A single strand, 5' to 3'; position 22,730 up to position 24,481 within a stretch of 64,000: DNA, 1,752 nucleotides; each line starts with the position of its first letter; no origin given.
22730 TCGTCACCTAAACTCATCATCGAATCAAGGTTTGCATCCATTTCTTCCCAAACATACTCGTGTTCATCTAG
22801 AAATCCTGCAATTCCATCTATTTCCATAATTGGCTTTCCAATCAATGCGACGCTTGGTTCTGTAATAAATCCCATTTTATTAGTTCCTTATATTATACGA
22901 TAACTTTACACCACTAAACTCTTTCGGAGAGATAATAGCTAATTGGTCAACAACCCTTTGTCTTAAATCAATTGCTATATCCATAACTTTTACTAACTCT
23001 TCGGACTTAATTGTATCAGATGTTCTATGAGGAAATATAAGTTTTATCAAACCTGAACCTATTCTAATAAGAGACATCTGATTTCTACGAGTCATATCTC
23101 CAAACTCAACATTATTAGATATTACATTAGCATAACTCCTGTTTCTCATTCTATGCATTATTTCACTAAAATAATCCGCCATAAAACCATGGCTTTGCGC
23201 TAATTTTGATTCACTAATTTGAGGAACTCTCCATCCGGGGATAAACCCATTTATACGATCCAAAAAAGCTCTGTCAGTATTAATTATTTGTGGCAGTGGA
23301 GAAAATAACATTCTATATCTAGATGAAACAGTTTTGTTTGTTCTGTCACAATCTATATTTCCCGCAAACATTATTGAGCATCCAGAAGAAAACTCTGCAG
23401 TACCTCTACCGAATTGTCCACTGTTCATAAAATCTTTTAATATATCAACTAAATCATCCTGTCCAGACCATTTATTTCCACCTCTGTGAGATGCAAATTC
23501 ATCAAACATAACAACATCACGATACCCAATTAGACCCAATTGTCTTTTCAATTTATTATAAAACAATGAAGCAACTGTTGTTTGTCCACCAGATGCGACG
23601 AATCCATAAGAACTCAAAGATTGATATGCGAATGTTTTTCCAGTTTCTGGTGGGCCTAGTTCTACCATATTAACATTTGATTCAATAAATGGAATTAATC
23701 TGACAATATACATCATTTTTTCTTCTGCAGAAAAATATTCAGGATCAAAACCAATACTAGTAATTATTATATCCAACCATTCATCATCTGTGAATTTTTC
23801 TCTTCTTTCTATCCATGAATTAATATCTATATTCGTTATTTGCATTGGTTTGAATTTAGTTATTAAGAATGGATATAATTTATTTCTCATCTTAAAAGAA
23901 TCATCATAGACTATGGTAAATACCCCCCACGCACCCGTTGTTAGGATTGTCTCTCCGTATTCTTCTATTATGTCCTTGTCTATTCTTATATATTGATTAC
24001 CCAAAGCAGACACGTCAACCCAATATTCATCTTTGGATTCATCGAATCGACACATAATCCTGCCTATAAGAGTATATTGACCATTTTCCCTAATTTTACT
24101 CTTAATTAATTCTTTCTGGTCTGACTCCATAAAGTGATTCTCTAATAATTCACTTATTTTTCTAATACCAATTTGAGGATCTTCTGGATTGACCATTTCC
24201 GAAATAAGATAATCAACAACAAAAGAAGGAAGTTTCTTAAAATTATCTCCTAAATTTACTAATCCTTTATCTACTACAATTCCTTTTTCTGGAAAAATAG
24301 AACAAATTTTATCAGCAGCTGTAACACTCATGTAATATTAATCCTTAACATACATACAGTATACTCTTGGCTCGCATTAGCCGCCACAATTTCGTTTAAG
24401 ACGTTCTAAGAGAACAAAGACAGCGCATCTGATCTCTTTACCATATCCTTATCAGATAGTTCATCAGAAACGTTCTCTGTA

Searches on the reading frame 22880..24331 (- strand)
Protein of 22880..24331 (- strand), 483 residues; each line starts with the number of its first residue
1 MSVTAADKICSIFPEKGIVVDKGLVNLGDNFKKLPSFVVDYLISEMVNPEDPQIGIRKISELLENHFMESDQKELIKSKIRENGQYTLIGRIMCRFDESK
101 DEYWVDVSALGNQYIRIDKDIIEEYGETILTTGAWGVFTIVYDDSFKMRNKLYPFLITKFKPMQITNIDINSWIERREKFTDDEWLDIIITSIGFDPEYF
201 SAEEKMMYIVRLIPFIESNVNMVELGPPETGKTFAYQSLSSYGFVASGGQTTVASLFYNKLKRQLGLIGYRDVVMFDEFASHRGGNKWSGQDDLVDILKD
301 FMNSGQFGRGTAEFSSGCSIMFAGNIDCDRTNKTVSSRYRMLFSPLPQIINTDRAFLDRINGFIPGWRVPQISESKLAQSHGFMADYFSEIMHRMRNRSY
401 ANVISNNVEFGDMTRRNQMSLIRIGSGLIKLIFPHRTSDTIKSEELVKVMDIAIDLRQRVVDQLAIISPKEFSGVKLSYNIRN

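Call 13: search_protein_families(library=phrogs, proteins=[window:22880-24331:-])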
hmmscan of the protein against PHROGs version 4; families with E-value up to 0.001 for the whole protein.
window:22880-24331:- (483 aa): 1 family
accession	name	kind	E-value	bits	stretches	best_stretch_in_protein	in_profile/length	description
phrog_6542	-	other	1.1e-07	31.8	1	182-360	153-340/435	protease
